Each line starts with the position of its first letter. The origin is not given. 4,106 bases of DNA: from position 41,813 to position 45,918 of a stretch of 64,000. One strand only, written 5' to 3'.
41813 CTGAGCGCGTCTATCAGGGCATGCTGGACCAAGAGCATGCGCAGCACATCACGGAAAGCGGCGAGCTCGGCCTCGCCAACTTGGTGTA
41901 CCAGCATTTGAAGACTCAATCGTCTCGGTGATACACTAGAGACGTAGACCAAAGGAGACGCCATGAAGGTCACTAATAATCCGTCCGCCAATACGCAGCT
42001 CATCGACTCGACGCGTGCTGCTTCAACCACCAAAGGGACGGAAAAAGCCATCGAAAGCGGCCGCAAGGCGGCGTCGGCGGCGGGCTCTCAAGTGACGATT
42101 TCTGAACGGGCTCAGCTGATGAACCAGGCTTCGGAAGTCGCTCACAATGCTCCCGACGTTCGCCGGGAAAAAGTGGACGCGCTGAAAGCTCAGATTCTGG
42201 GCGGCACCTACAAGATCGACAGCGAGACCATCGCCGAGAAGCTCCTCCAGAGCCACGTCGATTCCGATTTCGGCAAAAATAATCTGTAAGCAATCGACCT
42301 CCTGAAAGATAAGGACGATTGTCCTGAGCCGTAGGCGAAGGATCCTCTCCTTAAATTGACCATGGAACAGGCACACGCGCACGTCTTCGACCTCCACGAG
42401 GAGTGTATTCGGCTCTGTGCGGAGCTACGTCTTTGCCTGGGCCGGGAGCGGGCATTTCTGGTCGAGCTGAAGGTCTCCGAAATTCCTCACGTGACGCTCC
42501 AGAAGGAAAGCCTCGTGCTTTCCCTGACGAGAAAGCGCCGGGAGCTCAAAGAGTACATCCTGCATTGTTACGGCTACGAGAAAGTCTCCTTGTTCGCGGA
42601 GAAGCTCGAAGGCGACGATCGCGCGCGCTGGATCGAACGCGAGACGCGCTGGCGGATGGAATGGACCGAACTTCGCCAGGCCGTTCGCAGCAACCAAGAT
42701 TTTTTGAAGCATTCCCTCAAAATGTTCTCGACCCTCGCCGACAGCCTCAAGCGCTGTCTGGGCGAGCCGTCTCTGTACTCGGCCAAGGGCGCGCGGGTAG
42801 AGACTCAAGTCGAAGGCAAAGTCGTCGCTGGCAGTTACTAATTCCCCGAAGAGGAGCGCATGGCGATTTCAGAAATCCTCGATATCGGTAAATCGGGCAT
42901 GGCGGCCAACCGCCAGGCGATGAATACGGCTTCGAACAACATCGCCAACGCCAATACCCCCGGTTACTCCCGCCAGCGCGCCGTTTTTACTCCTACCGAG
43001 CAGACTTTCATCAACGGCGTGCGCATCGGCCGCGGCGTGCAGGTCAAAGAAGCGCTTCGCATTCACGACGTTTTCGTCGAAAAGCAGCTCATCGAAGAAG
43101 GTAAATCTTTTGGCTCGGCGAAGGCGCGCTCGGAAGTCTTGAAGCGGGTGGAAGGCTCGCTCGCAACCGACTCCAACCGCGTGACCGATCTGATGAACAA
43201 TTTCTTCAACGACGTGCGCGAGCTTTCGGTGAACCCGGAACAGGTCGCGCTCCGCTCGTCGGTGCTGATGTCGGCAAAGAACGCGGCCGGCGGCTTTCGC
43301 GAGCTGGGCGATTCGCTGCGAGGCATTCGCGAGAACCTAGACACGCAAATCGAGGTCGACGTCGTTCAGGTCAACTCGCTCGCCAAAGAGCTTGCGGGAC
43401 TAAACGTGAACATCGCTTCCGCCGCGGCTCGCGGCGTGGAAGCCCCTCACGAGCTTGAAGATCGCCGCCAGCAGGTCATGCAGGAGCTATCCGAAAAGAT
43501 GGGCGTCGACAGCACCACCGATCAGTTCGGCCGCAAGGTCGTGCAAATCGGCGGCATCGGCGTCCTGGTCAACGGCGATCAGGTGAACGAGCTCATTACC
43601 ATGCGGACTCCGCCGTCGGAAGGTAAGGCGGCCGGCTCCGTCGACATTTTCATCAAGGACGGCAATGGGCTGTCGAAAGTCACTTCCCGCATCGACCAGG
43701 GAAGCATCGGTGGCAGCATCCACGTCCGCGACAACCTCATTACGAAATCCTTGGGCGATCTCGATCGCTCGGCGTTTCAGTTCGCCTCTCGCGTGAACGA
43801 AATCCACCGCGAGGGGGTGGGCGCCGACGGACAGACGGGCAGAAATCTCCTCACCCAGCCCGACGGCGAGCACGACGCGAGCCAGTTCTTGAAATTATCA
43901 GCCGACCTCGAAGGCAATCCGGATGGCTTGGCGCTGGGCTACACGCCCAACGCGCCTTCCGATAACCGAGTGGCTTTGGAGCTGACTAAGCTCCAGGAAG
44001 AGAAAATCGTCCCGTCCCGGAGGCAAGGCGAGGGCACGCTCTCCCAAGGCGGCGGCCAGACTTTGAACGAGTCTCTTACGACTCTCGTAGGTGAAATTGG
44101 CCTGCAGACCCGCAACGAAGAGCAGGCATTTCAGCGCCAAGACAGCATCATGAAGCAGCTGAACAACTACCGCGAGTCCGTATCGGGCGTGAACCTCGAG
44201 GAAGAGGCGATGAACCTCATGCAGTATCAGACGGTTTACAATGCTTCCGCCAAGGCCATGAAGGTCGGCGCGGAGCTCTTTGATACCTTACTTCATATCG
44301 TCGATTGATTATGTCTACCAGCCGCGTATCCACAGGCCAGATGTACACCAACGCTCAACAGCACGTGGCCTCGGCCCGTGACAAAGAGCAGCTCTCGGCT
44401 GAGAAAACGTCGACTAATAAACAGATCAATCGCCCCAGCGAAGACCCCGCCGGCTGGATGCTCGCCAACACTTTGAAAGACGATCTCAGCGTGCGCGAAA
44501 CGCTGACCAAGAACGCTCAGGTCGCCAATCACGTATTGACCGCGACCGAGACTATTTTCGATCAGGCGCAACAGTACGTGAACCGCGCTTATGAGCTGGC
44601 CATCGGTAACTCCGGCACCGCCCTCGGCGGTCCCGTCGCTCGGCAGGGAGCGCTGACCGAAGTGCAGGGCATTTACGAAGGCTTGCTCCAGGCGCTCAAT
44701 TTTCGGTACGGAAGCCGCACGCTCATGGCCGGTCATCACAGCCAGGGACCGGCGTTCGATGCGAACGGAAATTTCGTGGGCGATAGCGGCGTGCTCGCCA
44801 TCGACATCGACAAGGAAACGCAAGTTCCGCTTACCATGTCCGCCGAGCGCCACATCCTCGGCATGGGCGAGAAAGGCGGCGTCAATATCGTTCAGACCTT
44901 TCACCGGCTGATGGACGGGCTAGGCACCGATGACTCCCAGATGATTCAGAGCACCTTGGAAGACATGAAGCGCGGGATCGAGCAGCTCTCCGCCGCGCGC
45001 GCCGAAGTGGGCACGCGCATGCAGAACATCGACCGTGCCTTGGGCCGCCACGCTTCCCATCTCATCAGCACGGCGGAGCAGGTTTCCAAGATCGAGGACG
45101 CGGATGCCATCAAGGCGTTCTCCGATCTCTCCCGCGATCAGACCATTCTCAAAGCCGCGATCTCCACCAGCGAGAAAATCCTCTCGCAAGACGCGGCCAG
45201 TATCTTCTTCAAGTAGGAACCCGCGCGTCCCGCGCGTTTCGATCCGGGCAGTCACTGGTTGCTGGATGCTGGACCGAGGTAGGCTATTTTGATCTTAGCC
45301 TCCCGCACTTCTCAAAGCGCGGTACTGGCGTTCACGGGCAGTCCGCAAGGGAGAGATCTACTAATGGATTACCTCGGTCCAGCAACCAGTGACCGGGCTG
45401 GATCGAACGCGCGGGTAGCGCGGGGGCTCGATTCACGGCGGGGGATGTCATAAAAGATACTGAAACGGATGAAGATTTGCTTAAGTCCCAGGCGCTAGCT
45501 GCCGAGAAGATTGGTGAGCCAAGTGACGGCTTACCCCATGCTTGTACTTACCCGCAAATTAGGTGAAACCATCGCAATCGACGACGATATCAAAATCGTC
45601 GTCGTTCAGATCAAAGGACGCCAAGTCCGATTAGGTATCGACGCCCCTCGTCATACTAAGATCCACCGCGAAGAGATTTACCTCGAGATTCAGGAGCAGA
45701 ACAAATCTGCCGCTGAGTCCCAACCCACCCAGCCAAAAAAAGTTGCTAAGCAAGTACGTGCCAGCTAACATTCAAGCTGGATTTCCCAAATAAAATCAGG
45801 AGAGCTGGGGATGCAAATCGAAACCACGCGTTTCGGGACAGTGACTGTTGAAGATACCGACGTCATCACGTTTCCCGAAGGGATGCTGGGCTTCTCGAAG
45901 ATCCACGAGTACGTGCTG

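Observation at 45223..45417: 195-bp palindromic element with GGA-containing core between flgL and csrA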

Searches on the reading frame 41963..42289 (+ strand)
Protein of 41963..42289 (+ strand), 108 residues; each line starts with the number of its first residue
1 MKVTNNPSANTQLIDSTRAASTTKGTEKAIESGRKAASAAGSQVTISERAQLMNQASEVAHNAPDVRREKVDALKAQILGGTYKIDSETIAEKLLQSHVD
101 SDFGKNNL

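Call 11: search_protein_families(library=pfam, proteins=[window:41963-42289:+])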
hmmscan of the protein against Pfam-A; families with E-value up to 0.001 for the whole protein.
window:41963-42289:+ (108 aa): 1 family
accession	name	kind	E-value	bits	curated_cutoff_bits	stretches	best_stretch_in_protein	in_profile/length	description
PF04316.19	FlgM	-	3e-18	66.2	25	1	43-96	2-55/55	Anti-sigma-28 factor, FlgM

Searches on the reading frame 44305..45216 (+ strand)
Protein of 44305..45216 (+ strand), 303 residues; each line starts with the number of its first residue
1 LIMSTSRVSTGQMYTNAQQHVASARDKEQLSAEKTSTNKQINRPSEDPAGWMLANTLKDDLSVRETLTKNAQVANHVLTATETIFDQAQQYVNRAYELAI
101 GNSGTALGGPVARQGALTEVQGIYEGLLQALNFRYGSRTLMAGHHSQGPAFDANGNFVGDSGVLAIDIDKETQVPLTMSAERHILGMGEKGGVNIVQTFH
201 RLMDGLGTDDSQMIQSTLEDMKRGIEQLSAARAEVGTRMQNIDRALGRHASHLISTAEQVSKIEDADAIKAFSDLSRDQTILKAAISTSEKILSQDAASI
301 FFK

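Call 11: search_protein_families(library=pfam, proteins=[window:44305-45216:+])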
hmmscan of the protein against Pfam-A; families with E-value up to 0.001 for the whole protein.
window:44305-45216:+ (303 aa): 2 families
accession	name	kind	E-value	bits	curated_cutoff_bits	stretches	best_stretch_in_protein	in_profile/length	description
PF00669.25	Flagellin_N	-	8.7e-12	45.7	26.6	1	8-128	1-120/139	Bacterial flagellin N-terminal helical region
PF00700.27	Flagellin_C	-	1.9e-05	25.3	23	1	224-287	7-70/86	Bacterial flagellin C-terminal helical region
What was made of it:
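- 44311..45216 (+): flgL (hook-filament junction protein). The stop codon TAG ends 3 nt before the element. Pfam Flagellin_N/Flagellin_C hits on ORF 44305-45216 (call 11).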

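Call 31: find_encoding_contigs(protein=window:44311-45216:+, flank=3000, max_places=10)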
Protein window:44311-45216:+ (301 aa): 1 contig read that carries it; 1 place shown.
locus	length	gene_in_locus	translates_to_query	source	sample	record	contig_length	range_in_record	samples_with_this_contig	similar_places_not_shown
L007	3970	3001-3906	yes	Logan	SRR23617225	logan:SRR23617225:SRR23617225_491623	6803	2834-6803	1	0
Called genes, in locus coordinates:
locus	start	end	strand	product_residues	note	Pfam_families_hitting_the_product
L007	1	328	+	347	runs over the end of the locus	PF02119:FlgI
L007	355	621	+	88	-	PF10135:Rod-binding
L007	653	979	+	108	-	PF04316:FlgM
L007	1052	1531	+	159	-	PF05130:FlgN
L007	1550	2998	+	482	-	PF00460:Flg_bb_rod, PF22638:FlgK_D1, PF06429:Flg_bbr_C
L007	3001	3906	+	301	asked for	PF00669:Flagellin_N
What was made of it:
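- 44311..45216 (+): The 301-aa product from the ATG at 44311 is on record in Logan contig L007 (call 31).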

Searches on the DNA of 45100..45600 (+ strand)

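Call 7: search_rna_families(source=window, start=45100, end=45600, threshold=evalue, max_evalue=10, show_alignments=3)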
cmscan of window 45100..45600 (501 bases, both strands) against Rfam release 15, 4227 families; matches with E-value up to 10: 4.
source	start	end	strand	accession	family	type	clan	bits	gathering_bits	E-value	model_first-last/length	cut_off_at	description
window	45165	45317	-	RF02161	PART1_3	Gene; lncRNA;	-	17.1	40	0.19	1-131/131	no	Prostate androgen-regulated transcript 1 conserved region 3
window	45564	45592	-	RF00498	EAV_LTH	Cis-reg; leader;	-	15.2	70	1.2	1-45/45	no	Equine arteritis virus leader TRS hairpin (LTH)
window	45500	45556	+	RF01425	snoR121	Gene; snRNA; snoRNA; CD-box;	-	14.6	50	7.8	1-88/88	no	small nucleolar RNA snoR121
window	45109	45234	-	RF02916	atpB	Cis-reg;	-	10.9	37.4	6.2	1-128/128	no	atpB RNA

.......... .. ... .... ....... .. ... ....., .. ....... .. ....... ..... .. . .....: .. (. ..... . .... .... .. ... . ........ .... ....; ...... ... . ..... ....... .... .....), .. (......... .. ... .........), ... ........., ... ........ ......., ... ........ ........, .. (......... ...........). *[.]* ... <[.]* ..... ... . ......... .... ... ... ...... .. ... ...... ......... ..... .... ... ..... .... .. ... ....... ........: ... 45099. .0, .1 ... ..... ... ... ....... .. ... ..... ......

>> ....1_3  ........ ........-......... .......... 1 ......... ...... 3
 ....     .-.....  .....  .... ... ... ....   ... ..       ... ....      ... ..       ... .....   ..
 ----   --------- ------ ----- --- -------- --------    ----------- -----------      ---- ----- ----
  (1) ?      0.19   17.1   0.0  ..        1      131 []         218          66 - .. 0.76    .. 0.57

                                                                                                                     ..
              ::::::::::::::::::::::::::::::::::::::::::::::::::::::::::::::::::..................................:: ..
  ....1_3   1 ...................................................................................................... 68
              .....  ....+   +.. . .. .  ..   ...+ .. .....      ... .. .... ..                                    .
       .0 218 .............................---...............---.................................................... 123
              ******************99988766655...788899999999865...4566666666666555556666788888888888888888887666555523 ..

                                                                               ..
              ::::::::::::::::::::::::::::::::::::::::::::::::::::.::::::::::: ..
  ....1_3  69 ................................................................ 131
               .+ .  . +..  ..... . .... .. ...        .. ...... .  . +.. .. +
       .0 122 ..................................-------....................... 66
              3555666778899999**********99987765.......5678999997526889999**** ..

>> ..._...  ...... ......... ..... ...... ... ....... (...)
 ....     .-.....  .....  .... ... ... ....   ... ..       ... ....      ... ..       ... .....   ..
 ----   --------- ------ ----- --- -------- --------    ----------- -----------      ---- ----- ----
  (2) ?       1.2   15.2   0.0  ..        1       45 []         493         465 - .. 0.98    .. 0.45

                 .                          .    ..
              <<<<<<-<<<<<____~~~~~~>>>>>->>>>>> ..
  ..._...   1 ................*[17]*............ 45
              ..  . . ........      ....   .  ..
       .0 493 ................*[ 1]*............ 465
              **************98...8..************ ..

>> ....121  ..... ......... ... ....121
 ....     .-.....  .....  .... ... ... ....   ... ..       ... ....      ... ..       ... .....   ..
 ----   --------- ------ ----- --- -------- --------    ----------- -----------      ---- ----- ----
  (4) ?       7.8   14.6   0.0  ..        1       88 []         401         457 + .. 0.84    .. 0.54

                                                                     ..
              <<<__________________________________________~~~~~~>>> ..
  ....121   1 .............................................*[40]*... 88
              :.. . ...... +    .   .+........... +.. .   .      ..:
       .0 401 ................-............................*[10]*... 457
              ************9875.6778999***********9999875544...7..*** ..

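Call 25: search_dna_similar(query=window:45217-45430:+, collection=plasmids, mode=distant, max_evalue=1)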
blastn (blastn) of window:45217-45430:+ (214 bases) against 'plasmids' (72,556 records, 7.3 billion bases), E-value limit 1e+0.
Records with a match: 1; places in all: 1; records where one place covers at least 80% of the query: 0.
Best place of each record, by identity: >=99% 1.
By first word of the organism name: Massilia 1.
By predicted mobility (MOB-suite, as given by PLSDB): mobilizable 1.
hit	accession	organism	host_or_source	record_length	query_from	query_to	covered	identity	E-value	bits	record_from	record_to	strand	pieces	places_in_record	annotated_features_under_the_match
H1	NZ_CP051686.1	Massilia forsythiae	cell culture,Flower of Forsythia koreana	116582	176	197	10%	100.0%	6e-1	41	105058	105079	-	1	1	substrate-binding domain-containing protein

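Call 26: search_dna_similar(query=window:45217-45430:+, collection=phages, mode=distant, max_evalue=1)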
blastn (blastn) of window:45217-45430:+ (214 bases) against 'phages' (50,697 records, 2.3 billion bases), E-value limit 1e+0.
No match.
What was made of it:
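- Tried and rejected: blastn against plasmids and phages: one 22-nt chance hit and nothing else (calls 25, 26).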

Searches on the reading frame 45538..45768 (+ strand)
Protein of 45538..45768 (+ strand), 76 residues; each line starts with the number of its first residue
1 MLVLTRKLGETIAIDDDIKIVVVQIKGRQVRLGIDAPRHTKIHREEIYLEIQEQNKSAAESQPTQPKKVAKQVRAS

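Call 11: search_protein_families(library=pfam, proteins=[window:45538-45768:+])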
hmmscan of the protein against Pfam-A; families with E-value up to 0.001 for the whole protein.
window:45538-45768:+ (76 aa): 1 family
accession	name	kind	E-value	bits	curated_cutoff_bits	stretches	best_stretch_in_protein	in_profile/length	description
PF02599.21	CsrA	-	7.1e-26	90.4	27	1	1-53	1-53/53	Global regulator protein family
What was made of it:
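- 45538..45768 (+): csrA. Pfam CsrA, 7e-26 (call 11).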

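Call 30: find_encoding_contigs(protein=window:45538-45768:+, flank=3000, max_places=10)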
Protein window:45538-45768:+ (76 aa): 1 contig read that carries it; 1 place shown.
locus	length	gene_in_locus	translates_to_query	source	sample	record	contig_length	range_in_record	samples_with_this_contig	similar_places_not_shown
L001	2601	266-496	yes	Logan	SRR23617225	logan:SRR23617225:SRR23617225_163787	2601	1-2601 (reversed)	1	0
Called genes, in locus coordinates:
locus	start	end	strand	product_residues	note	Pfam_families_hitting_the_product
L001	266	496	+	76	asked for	PF02599:CsrA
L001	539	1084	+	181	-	PF02623:FliW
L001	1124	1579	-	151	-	PF01464:SLT, PF27553:SLT_superhelical (weak)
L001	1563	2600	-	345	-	?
